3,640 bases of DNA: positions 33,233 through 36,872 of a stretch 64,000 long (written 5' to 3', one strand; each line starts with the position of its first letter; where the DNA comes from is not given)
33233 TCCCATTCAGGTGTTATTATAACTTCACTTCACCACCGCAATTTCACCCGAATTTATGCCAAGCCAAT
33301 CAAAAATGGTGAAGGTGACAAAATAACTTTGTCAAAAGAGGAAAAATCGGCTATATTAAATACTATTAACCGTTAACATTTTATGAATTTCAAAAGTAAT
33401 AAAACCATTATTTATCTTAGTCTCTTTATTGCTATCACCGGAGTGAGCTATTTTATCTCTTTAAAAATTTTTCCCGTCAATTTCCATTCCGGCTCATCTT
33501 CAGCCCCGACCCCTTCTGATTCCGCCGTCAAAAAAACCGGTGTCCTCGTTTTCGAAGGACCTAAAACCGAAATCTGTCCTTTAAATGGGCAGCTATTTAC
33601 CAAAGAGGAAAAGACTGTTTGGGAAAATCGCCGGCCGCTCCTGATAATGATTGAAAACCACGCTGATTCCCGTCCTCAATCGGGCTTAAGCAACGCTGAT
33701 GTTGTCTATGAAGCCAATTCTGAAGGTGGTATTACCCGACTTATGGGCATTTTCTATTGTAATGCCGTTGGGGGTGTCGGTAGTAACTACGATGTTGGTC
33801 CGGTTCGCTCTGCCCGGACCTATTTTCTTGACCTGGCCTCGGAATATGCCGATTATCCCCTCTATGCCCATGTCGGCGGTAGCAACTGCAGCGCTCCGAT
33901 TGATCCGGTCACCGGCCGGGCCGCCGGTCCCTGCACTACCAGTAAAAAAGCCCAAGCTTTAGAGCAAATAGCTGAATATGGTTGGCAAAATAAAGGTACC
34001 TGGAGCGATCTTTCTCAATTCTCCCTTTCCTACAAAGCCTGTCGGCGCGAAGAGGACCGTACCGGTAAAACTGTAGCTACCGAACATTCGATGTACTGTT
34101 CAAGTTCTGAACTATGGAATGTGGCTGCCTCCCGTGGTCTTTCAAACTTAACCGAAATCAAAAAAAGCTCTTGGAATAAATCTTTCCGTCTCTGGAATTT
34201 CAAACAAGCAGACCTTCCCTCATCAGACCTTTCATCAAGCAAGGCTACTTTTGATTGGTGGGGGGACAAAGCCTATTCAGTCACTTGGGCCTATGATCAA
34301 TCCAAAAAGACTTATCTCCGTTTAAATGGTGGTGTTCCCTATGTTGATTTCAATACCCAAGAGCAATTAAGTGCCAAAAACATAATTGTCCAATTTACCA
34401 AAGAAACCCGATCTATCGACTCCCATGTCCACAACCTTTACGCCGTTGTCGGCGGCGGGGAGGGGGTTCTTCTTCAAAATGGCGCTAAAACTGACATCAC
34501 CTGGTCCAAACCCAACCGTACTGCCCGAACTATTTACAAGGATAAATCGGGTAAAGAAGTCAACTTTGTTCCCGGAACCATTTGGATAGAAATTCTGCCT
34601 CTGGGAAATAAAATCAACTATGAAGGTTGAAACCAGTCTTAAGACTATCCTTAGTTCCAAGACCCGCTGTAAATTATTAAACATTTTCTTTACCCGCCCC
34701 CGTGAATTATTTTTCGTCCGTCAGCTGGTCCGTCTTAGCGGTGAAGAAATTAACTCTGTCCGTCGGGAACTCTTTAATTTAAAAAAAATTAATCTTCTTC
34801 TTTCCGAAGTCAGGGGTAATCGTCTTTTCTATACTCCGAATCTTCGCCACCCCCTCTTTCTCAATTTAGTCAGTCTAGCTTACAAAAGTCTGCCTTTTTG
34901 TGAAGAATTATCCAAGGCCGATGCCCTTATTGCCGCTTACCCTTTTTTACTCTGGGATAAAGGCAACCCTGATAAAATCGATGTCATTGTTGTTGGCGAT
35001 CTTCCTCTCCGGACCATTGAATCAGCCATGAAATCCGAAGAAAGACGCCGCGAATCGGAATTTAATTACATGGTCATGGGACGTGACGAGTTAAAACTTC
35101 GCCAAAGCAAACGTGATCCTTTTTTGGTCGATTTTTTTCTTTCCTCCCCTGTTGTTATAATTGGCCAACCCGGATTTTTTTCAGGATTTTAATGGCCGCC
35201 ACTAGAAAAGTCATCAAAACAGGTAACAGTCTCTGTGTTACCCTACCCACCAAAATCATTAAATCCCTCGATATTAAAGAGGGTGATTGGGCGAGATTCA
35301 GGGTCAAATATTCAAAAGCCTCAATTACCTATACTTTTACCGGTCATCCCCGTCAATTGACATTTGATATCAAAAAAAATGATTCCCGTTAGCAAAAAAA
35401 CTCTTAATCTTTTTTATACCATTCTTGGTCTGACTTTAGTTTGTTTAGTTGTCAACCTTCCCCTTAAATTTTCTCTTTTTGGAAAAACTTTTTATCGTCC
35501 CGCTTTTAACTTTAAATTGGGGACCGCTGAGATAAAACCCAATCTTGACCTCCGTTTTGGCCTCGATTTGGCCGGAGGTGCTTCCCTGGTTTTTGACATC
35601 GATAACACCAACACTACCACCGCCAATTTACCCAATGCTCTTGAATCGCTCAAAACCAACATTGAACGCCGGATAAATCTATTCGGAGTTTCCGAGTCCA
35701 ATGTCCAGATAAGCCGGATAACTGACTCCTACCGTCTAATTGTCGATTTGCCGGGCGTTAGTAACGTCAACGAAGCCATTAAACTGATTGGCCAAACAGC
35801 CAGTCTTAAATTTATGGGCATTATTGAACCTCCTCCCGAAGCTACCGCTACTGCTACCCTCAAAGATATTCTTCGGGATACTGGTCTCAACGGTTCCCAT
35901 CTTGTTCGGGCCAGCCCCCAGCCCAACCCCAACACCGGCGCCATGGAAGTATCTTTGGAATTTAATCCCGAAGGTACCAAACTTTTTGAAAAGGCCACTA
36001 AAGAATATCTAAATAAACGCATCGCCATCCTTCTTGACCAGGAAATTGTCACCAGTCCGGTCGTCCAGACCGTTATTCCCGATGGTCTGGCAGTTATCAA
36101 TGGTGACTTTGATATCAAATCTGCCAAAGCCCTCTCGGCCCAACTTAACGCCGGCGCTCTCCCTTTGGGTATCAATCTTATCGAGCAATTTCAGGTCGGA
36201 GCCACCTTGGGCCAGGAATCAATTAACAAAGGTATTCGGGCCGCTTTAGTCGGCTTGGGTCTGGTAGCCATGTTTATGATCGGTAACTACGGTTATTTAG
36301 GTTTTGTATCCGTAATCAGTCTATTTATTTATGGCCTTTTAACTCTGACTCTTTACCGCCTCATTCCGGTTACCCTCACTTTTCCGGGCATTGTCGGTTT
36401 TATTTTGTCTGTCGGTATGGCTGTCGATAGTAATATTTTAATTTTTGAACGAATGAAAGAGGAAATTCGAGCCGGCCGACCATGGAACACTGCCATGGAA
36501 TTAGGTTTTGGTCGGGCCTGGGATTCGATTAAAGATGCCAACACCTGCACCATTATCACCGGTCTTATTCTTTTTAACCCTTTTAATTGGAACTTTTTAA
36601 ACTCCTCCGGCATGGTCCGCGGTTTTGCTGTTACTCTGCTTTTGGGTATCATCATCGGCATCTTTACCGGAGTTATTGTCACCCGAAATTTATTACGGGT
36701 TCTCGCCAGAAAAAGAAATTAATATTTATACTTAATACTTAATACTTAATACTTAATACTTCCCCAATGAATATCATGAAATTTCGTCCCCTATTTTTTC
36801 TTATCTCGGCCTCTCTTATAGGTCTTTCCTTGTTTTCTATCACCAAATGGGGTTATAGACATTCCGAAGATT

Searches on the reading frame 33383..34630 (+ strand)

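Call 76: search_protein_families(library=pfam, proteins=[window:33383-34630:+], max_evalue=0.001)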
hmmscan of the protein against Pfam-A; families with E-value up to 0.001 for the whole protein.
window:33383-34630:+ (415 aa): 2 families
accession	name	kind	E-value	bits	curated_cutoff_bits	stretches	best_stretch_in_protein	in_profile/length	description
PF11258.13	DUF3048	-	2.3e-30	106.1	25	1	80-169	11-93/148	Protein of unknown function (DUF3048) N-terminal domain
PF17479.7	DUF3048_C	-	3.2e-27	95.6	25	1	297-402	9-114/114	Protein of unknown function (DUF3048) C-terminal domain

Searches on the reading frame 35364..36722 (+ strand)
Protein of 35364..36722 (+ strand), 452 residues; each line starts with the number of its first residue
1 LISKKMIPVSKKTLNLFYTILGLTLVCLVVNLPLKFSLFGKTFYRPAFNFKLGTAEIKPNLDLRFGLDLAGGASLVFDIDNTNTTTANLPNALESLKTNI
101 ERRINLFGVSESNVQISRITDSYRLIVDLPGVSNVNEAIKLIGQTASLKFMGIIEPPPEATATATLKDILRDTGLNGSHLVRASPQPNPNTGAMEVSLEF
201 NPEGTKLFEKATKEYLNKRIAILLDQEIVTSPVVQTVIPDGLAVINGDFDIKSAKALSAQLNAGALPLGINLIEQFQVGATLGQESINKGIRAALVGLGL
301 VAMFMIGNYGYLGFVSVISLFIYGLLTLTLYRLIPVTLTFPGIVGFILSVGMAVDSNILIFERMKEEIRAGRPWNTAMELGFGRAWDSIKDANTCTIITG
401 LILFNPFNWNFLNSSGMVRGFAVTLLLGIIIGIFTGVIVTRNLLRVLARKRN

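Call 76: search_protein_families(library=pfam, proteins=[window:35364-36722:+], max_evalue=0.001)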
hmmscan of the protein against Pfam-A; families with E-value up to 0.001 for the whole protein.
window:35364-36722:+ (452 aa): 4 families
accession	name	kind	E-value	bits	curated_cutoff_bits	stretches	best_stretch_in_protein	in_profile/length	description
PF22599.2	SecDF_P1_head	-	1.1e-25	90.1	27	1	171-267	17-113/114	SecDF, P1 head subdomain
PF21760.3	SecD_1st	-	2.8e-14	52.7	27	1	96-151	4-56/60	Protein translocase subunit SecDF, P1 domain, N-terminal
PF02355.23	SecD_SecF_C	-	7.4e-14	52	20.5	1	272-449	15-188/189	Protein export membrane protein SecD/SecF, C-terminal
PF03176.21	MMPL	-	0.0003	20.3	20.5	1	323-427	185-288/333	MMPL family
